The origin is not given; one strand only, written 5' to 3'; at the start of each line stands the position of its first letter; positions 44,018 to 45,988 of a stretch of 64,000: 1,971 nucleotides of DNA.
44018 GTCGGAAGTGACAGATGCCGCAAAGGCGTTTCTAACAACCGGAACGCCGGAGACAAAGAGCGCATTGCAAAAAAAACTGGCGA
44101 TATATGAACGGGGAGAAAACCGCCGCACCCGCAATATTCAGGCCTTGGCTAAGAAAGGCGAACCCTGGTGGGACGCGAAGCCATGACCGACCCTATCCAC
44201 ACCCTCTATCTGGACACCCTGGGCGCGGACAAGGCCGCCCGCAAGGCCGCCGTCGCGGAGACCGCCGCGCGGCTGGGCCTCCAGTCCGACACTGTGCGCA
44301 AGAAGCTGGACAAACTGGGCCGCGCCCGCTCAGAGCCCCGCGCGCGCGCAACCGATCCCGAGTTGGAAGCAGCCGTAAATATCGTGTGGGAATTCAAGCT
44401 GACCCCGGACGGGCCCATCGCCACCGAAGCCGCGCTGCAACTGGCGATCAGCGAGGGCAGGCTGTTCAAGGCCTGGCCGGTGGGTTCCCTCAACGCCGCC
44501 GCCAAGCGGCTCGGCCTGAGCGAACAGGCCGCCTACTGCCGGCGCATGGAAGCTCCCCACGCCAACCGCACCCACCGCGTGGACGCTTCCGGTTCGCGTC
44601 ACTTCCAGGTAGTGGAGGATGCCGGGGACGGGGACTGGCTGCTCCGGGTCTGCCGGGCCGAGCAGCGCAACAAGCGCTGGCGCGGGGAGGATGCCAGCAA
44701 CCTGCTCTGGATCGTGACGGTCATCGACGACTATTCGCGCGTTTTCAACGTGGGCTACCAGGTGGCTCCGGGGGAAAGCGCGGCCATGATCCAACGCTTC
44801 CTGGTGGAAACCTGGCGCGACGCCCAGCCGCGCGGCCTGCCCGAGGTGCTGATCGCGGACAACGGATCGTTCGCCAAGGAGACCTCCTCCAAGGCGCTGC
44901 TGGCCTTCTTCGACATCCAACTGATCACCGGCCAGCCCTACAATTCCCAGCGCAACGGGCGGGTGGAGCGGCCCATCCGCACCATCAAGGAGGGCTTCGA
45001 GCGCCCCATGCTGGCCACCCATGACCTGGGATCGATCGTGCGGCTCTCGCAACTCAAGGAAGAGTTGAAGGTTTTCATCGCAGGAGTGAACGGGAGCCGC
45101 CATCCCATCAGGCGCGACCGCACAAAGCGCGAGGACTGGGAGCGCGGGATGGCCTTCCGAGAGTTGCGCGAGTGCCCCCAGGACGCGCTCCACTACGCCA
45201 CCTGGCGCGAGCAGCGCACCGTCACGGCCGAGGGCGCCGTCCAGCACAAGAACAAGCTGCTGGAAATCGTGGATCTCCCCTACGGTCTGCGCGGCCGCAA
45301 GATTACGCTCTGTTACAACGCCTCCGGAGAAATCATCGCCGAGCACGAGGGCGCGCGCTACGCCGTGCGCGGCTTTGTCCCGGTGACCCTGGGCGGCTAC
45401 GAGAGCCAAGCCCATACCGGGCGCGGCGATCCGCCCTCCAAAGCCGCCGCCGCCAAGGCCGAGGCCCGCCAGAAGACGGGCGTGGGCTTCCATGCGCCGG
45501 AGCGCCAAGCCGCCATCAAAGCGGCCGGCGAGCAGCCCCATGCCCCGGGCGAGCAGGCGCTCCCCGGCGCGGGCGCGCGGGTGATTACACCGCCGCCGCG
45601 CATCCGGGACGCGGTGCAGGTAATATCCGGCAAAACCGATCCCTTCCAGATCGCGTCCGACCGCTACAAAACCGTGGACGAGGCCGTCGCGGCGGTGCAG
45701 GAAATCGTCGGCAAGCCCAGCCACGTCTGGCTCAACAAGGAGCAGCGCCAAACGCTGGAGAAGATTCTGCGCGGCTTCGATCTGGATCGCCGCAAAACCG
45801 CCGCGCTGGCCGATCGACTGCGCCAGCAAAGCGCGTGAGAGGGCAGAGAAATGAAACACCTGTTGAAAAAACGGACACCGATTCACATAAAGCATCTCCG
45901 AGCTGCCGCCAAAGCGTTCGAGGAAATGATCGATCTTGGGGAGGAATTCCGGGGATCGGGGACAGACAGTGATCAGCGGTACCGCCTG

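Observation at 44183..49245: Transposase followed by four small genes and two tandem MuB-like AAA+ paralogs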

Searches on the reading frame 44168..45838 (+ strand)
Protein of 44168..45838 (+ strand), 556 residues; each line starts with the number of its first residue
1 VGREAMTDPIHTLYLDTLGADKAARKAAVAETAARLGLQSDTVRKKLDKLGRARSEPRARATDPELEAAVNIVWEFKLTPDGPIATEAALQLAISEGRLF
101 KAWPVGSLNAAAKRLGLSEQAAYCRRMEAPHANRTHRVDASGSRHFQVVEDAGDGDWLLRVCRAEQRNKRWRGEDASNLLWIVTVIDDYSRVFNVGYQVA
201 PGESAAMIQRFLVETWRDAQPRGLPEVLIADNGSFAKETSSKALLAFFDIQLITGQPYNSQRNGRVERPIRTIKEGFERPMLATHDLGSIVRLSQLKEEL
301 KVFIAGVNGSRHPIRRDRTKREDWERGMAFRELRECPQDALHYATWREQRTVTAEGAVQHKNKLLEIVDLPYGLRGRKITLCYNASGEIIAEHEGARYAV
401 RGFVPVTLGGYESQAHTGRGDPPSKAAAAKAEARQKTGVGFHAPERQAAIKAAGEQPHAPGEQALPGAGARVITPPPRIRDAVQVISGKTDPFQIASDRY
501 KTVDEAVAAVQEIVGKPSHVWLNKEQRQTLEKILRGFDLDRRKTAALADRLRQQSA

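Call 3: search_protein_families(library=pfam, proteins=[window:44168-45838:+], max_evalue=0.01)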
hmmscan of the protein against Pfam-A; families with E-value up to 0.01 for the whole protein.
window:44168-45838:+ (556 aa): 1 family
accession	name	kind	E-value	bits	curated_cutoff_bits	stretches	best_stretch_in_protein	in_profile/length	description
PF00665.32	rve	-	1.4e-05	25.7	32.6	1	179-260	23-102/102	Integrase core domain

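Call 4: search_protein_families(library=phrogs, proteins=[window:44168-45838:+], max_evalue=0.01)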
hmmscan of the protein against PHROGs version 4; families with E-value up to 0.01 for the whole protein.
window:44168-45838:+ (556 aa): 5 families
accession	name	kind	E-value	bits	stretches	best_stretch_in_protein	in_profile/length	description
phrog_310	-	integration and excision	8.7e-21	75.4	1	16-496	137-619/696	transposase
phrog_2610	-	unknown function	1.7e-12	47.8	1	33-400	33-423/565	-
phrog_8463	-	integration and excision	1.6e-06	28.3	1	121-280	128-264/380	transposase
phrog_956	-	integration and excision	0.00014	22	1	181-277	63-157/436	transposase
phrog_157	-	integration and excision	0.00055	20.1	1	180-277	349-443/580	transposase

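Call 17: list_cluster_members(proteins=[P0001, P0011, window:44183-45838:+])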
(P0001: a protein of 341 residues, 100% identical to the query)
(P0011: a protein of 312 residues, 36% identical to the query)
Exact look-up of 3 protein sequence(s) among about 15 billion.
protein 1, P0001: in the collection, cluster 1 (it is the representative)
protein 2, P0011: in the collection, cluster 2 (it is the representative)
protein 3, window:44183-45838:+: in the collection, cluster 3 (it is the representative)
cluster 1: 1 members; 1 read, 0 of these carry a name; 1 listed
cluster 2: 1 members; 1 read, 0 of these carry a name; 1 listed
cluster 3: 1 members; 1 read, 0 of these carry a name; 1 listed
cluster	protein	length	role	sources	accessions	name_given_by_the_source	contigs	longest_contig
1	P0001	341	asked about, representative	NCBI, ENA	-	-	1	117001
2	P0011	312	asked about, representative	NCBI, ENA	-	-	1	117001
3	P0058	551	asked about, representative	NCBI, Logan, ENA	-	-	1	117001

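Call 81: find_homologous_proteins(query=window:44183-45838:+, max_evalue=1e-10)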
Query window:44183-45838:+ (551 aa): 10 proteins with E <= 1e-10 among 8000 candidates.
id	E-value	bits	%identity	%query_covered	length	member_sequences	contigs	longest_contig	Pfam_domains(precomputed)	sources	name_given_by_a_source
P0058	0.0e+0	1237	100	100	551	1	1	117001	PF00665.33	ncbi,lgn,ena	-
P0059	2.5e-172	593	52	99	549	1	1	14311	PF00665.33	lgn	-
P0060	6.3e-163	562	54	92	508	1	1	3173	-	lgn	-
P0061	1.4e-160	554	50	99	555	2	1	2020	-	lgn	-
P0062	2.2e-159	550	51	99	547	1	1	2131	-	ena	-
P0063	9.8e-155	535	51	99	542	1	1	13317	-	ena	-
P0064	1.3e-153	531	49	99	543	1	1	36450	-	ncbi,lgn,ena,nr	ncbi:MAG: transposase family protein [Candidatus Glassbacteria bacterium]|nr:transposase family prot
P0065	3.5e-152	526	51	88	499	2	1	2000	-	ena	-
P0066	2.2e-150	520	49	99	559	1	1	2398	-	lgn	-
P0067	1.8e-131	458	45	99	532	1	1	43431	PF00665.33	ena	-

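Call 82: find_encoding_contigs(protein=P0064, flank=10000, max_places=2)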
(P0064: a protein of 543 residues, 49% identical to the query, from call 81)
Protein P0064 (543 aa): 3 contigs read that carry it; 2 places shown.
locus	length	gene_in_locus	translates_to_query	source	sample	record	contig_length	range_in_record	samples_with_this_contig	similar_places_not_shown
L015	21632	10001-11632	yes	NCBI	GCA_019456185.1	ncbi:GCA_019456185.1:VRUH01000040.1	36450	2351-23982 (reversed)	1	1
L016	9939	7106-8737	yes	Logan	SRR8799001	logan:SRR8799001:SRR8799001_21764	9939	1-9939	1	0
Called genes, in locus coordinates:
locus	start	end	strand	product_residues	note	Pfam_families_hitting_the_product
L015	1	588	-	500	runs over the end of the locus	PF06074:Portal_Mu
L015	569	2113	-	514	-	-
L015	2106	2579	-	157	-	-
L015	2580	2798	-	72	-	-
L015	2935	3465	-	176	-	PF07352:Phage_Mu_Gam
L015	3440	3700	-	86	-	-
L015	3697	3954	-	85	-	-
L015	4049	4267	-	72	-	-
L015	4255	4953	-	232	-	PF01464:SLT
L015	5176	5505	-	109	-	-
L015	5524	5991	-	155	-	PF13560:HTH_31 (weak), PF01381:HTH_3 (weak)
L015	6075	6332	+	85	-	-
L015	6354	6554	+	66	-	-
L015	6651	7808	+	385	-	-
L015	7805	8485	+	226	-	-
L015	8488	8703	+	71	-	-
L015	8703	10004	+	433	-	-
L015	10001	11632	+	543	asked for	-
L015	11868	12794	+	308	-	PF13401:AAA_22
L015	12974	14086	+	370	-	PF13401:AAA_22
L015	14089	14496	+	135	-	-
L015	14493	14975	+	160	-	-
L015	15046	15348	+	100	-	PF12728:HTH_17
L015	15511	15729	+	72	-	-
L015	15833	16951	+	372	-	PF10979:DUF2786, PF23771:DUF7168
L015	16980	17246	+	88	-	-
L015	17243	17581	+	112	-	-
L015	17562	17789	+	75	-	-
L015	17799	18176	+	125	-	-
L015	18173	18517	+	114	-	-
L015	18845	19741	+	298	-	PF07505:DUF5131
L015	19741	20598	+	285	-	PF01507:PAPS_reduct (weak)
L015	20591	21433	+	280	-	PF02086:MethyltransfD12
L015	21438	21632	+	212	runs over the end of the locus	-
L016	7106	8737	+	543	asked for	-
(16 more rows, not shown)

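Call 83: find_encoding_contigs(protein=P0067, flank=10000, max_places=2)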
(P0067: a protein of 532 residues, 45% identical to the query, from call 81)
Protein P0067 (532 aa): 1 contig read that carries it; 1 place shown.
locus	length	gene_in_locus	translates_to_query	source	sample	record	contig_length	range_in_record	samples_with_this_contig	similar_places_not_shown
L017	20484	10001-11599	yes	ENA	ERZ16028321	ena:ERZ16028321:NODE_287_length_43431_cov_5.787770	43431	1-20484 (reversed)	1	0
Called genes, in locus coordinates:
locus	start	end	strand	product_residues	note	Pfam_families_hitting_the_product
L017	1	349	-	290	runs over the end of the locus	PF05257:CHAP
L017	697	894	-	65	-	-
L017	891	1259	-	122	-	-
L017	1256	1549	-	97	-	-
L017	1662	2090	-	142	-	PF00565:SNase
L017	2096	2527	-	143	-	-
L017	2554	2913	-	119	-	-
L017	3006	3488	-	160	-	-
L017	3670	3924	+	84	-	PF13560:HTH_31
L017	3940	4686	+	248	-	PF02498:Bro-N (faint)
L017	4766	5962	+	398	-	-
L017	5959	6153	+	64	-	-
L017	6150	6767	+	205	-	-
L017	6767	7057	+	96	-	-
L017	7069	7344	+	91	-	-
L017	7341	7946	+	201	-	PF06892:Phage_CP76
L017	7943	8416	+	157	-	-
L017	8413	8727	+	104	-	-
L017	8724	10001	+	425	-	-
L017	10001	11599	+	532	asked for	PF00665:rve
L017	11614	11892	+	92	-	-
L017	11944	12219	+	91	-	-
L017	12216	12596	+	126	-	-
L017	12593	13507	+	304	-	PF25199:nSTAND_NTPase5 (faint), PF13401:AAA_22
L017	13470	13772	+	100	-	-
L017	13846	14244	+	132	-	-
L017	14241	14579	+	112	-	-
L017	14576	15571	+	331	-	PF13191:AAA_16 (weak), PF13401:AAA_22, PF01381:HTH_3 (weak), PF13560:HTH_31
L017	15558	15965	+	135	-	PF01047:MarR, PF12802:MarR_2, PF25213:HVO_A0261_N (weak)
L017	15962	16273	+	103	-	-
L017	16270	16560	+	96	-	-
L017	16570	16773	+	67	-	-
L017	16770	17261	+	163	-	-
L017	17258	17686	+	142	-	-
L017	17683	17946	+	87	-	-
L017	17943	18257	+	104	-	-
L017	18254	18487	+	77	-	-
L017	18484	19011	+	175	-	-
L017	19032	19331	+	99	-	PF12728:HTH_17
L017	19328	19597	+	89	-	-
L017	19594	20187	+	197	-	PF04343:DUF488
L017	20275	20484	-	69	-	?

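Call 85: search_protein_families(library=padloc, proteins=[window:44183-45838:+], max_evalue=0.01)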
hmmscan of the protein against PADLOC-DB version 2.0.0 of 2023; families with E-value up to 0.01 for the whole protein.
window:44183-45838:+ (551 aa): 0 families

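Call 86: search_protein_families(library=ncbifam, proteins=[window:44183-45838:+], max_evalue=0.01)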
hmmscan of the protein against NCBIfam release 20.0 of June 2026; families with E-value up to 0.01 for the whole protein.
window:44183-45838:+ (551 aa): 4 families
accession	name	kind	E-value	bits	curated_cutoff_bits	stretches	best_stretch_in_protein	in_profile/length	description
NF033577.2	transpos_IS481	equivalog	8.2e-16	58.3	224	1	22-306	14-270/284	IS481 family transposase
NF033516.0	transpos_IS3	equivalog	3.1e-06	26.7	160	1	177-272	235-328/369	IS3 family transposase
NF033546.1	transpos_IS21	equivalog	0.00034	20.2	160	0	218-308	176-272/294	IS21 family transposase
NF033594.2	transpos_ISNCY_2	equivalog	0.0071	15.6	250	0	244-387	224-355/368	ISNCY family transposase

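Call 98: search_protein_families(library=pfam, proteins=[L017:14576-15571:+, L015:12974-14086:+, L017:12593-13507:+], max_evalue=0.01)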
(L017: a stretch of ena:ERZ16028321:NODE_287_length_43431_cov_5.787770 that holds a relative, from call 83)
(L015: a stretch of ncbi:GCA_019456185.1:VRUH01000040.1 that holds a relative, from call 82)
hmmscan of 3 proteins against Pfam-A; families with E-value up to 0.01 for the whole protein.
L017:14576-15571:+ (331 aa): 8 families
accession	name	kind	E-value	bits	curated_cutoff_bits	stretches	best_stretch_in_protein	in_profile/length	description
PF13401.12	AAA_22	-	2.4e-13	51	27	1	49-179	6-127/130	AAA domain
PF13560.12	HTH_31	-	2e-07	31.6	27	1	275-318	7-50/64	Helix-turn-helix domain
PF01381.28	HTH_3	-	5.9e-06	26.7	23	1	276-306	3-33/55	Helix-turn-helix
PF13191.12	AAA_16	-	3.1e-05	25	32.6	1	33-158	8-158/167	AAA ATPase domain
PF00356.27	LacI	-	0.00068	19.8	27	1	286-319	3-38/46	Bacterial regulatory proteins, lacI family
PF13604.12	AAA_30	-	0.0012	19.1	27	1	43-145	13-101/191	AAA domain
PF06414.18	Zeta_toxin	-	0.0018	18.2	22.3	1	50-154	18-116/199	Zeta toxin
PF00004.35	AAA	-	0.0099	16.8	21.2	0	53-148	3-73/131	ATPase family associated with various cellular activities (AAA)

L015:12974-14086:+ (370 aa): 6 families
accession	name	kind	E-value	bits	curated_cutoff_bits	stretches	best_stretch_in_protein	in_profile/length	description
PF13401.12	AAA_22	-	8.4e-13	49.2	27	1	84-216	7-126/130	AAA domain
PF09848.15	SLFN-g3_helicase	-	0.00051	19.9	24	1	83-184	2-93/354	Schlafen group 3, DNA/RNA helicase domain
PF20703.3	nSTAND1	-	0.00055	20.1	27.1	1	71-259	22-204/379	Novel STAND NTPase 1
PF05127.21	NAT10_TcmA_helicase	-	0.0028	18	22.7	1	87-199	2-118/176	RNA cytidine acetyltransferase NAT10/TcmA, helicase domain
PF00270.35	DEAD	-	0.0036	17.5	26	0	173-198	120-146/167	DEAD/DEAH box helicase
PF01637.24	ATPase_2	-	0.0087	16.3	33.2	0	71-197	7-139/225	ATPase domain predominantly from Archaea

L017:12593-13507:+ (304 aa): 6 families
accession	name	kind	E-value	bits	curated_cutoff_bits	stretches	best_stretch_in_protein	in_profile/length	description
PF13401.12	AAA_22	-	6.8e-11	43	27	1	49-162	4-111/130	AAA domain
PF25199.1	nSTAND_NTPase5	-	5.9e-06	26.6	34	1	49-163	40-126/145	Novel STAND NTPase 5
PF05729.18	NACHT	-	0.0024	18.2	26.7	0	52-217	2-165/167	NACHT domain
PF13191.12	AAA_16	-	0.0058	17.6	32.6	0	42-160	15-161/167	AAA ATPase domain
PF13173.12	AAA_14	-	0.0066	16.9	27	0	50-161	2-91/129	AAA domain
PF07728.20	AAA_5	-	0.0069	16.8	22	0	55-160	4-95/139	AAA domain (dynein-related subfamily)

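Call 106: search_dna_similar(query=window:44183-45838:+, collection=phages, mode=protein, max_rows=12)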
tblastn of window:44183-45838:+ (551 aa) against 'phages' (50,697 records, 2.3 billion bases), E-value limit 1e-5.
Records with a match: 3; places in all: 3; records where one place covers at least 80% of the query: 0.
Best place of each record, by identity: <60% 3.
By first word of the organism name: Stenotrophomonas 2; Leptolyngbya 1.
By host as written in the record: Leptolyngbya boryana 1; Stenotrophomonas maltophilia 1; Stenotrophomonas maltophilia c31 1.
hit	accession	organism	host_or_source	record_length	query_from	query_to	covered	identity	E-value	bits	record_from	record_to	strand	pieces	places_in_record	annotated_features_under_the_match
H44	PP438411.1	Leptolyngbya phage Lsp-JY19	Leptolyngbya boryana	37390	116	380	48%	24.6%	5e-9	65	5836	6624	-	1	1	DDE-type integrase/transposase/recombinase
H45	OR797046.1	Stenotrophomonas phage vB_SmaS_Bhz63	Stenotrophomonas maltophilia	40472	121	380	47%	23.1%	2e-9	67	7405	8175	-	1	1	putative transposase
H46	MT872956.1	Stenotrophomonas phage phiSHP3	Stenotrophomonas maltophilia c31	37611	121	380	47%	23.1%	2e-9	66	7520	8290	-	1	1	putative transposase A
